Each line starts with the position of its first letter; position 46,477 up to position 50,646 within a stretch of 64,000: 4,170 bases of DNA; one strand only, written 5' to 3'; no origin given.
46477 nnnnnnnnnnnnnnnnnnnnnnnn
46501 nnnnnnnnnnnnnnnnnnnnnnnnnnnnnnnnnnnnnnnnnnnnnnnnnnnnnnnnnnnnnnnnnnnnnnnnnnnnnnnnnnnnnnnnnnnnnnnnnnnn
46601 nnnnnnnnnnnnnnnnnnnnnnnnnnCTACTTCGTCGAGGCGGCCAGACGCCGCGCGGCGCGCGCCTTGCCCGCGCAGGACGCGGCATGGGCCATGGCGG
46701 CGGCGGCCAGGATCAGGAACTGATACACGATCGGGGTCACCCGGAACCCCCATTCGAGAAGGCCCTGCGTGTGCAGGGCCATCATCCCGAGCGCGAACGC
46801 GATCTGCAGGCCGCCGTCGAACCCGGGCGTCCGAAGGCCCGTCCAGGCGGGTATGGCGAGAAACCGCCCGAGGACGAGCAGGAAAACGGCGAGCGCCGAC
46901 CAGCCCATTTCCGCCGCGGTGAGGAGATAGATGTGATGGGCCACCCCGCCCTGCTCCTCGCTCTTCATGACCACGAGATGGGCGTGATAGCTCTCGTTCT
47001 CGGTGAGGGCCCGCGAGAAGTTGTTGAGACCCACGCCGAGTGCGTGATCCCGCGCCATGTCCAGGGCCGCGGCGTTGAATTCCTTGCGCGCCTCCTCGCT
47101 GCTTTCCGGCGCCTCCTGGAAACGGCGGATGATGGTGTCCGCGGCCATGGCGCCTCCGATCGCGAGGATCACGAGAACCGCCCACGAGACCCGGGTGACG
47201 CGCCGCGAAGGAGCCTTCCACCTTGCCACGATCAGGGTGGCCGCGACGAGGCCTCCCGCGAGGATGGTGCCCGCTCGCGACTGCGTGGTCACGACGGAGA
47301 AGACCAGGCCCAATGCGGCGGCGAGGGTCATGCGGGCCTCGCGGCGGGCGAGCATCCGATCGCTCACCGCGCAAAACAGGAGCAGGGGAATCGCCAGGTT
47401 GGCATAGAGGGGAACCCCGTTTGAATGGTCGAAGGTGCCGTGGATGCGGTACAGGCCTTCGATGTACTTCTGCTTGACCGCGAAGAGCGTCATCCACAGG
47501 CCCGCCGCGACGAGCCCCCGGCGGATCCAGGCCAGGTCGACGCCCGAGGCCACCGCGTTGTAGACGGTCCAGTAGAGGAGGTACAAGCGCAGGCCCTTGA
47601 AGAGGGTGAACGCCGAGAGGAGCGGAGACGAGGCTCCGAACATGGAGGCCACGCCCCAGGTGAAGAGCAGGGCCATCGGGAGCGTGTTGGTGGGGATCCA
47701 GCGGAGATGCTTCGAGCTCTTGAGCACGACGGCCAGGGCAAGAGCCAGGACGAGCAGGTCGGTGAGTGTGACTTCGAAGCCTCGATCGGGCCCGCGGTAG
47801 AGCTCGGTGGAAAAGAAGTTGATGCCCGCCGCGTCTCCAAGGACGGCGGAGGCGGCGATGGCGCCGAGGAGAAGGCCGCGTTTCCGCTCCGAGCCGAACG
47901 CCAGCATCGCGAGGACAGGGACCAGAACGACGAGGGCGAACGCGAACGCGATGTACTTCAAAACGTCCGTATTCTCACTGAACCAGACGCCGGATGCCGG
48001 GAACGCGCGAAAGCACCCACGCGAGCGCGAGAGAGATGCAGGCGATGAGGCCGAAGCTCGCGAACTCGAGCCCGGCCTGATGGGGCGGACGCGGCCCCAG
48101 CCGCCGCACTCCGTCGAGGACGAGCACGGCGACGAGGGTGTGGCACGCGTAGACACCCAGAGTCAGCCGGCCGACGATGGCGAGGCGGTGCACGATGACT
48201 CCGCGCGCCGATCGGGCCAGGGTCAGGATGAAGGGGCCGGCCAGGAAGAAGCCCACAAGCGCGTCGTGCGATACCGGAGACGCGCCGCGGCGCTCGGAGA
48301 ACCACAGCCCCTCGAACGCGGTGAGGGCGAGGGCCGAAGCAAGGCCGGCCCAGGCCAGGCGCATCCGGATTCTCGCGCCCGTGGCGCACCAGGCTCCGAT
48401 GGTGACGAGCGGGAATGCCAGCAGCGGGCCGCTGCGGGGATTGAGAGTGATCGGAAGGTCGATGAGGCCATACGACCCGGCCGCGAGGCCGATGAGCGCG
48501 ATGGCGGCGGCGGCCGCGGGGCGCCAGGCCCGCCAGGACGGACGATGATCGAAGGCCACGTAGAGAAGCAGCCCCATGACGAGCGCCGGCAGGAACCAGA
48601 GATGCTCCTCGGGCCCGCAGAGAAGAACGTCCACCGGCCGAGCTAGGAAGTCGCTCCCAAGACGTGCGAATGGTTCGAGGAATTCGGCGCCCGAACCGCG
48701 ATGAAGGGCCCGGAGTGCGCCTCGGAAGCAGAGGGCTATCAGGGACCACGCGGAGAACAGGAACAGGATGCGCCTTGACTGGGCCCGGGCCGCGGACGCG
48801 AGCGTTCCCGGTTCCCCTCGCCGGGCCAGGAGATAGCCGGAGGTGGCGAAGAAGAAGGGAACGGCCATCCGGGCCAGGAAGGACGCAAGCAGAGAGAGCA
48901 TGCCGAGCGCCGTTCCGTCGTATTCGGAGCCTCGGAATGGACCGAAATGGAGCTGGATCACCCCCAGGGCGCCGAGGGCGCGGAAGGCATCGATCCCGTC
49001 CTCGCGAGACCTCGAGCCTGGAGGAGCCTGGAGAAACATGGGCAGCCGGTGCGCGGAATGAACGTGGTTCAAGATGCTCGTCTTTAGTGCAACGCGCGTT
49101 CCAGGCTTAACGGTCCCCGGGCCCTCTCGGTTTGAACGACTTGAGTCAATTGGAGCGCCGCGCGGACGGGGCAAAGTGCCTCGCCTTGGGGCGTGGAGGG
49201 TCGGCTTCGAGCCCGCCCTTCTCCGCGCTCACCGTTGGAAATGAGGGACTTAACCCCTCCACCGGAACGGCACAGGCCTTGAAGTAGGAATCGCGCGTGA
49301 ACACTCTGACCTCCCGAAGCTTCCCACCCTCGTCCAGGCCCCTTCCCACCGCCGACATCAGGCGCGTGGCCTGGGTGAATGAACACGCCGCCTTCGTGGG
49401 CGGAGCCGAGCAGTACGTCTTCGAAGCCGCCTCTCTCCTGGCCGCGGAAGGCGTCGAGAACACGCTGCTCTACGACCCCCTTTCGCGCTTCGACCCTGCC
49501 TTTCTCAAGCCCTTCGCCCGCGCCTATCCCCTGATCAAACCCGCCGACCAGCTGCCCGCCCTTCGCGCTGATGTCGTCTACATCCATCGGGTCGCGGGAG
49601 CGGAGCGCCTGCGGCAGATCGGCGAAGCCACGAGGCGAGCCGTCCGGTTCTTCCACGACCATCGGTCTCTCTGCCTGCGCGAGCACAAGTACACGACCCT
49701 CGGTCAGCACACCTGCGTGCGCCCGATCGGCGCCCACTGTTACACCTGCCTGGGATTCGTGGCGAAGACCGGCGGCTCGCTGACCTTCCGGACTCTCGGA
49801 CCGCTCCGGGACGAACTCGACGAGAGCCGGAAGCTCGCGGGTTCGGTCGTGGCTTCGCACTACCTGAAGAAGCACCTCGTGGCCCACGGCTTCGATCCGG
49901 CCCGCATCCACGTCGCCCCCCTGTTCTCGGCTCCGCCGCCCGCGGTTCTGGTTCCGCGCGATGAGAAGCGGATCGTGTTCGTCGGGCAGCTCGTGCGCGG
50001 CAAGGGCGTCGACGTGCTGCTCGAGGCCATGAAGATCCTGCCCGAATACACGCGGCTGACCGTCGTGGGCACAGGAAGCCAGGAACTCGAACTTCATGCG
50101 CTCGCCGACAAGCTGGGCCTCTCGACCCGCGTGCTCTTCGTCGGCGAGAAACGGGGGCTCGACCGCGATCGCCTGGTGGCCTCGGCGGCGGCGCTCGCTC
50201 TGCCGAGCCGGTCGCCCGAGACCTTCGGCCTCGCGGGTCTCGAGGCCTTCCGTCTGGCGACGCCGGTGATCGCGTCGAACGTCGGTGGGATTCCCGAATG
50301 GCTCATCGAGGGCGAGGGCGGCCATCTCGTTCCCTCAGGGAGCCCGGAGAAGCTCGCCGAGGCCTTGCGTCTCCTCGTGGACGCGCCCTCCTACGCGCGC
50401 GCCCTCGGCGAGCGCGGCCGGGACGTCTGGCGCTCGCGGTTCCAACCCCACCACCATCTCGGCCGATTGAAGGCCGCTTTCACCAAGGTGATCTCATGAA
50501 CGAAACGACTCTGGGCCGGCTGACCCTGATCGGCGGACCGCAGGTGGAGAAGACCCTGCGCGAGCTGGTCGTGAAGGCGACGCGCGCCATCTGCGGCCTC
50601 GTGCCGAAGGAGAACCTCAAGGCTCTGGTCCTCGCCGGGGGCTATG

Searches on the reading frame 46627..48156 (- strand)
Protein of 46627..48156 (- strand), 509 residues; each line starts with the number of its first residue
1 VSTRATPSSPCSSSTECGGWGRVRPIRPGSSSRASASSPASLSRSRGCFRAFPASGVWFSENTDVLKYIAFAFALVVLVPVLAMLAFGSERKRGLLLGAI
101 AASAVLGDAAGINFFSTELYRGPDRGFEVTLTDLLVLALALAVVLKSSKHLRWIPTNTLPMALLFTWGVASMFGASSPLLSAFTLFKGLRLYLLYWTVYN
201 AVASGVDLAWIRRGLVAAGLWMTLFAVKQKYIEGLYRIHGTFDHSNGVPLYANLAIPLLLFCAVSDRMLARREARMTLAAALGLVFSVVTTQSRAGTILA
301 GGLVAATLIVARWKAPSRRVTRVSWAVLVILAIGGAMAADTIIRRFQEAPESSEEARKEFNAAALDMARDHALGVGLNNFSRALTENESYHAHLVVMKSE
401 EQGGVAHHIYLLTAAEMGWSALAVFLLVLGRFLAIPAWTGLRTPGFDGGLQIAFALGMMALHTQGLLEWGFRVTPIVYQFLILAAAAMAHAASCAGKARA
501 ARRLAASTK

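Call 6: search_protein_families(library=pfam, proteins=[window:46627-48156:-], max_evalue=0.01)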
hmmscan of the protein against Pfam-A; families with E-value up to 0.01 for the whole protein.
window:46627-48156:- (509 aa): 1 family
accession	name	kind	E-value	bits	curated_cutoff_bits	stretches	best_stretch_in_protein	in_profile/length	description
PF04932.20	Wzy_C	-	2.5e-14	53.8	31.7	1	280-426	2-149/149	O-Antigen ligase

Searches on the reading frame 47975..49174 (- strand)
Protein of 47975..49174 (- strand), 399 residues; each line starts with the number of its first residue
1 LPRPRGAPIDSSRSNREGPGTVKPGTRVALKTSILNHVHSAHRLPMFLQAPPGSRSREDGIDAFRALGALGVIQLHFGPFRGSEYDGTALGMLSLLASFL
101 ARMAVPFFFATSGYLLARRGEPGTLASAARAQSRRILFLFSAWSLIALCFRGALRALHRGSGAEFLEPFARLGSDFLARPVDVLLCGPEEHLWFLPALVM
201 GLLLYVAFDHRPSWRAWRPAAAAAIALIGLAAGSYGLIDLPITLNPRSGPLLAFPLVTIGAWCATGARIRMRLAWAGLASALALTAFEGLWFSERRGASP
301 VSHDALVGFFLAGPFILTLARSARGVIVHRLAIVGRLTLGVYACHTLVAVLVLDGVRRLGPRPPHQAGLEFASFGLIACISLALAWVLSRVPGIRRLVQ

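Call 9: search_protein_families(library=pfam, proteins=[window:47975-49174:-], max_evalue=0.01)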
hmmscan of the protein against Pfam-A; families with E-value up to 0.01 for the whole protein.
window:47975-49174:- (399 aa): 2 families
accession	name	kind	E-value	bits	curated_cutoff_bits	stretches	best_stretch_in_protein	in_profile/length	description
PF01757.29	Acyl_transf_3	-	7.9e-29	101.2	31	1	59-390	2-326/326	Acyltransferase domain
PF04235.18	DUF418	-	0.0043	17.5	23.6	1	269-356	16-112/163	Protein of unknown function (DUF418)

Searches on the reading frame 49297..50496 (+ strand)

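Call 6: search_protein_families(library=pfam, proteins=[window:49297-50496:+], max_evalue=0.01)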
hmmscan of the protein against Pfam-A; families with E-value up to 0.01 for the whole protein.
window:49297-50496:+ (400 aa): 5 families
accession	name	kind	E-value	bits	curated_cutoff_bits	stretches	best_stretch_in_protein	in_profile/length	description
PF00534.26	Glycos_transf_1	-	3.9e-34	118.1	26.4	1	219-376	11-171/172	Glycosyl transferases group 1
PF13692.12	Glyco_trans_1_4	-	7.9e-29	101.2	27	1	224-361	2-140/142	Glycosyl transferases group 1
PF20706.3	GT4-conflict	-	3.5e-08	33.3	26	1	201-339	172-323/385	Family 4 Glycosyltransferase in conflict systems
PF13439.12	Glyco_transf_4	-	0.0004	20.9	28.5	1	34-208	1-163/170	Glycosyltransferase Family 4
PF13524.12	Glyco_trans_1_2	-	0.00051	20.5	25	1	307-389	60-140/144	Glycosyl transferase-like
